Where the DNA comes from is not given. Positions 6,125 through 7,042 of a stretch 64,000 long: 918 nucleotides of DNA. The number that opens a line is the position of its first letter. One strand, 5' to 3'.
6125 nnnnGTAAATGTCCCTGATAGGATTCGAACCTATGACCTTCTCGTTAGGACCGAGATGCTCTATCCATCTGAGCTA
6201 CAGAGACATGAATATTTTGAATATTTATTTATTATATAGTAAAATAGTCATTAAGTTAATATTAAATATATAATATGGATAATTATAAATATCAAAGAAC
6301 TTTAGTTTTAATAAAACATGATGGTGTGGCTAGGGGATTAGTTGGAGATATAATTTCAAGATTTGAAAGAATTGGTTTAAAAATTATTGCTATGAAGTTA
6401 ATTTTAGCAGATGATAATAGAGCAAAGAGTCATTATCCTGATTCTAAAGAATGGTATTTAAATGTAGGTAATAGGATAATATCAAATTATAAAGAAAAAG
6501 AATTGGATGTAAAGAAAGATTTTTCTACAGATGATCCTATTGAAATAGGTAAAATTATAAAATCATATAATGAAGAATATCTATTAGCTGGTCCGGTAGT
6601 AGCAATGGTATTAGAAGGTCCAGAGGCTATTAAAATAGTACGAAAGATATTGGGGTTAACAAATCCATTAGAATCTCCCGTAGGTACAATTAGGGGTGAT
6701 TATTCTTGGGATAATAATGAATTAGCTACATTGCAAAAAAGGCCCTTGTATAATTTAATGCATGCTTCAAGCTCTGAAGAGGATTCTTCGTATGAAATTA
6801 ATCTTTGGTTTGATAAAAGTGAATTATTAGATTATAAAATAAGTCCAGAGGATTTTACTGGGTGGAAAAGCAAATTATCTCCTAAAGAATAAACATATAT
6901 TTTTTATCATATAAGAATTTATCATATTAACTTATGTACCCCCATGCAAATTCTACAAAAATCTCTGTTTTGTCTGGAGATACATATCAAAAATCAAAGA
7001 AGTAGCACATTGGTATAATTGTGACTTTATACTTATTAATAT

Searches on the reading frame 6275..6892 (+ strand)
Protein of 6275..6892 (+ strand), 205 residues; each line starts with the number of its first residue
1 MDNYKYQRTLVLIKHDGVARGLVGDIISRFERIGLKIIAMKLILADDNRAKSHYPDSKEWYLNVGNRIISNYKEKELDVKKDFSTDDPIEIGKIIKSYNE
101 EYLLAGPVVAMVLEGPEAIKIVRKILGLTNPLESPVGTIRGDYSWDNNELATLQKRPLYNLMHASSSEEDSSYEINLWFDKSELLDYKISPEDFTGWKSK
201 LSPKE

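Call 4: search_protein_families(library=pfam, proteins=[window:6275-6892:+], max_evalue=0.1)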
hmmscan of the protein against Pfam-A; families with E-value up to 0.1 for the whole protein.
window:6275-6892:+ (205 aa): 1 family
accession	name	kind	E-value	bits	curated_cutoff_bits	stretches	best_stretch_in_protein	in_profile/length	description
PF00334.24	NDK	-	2.6e-34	118.4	27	2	101-183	62-134/135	Nucleoside diphosphate kinase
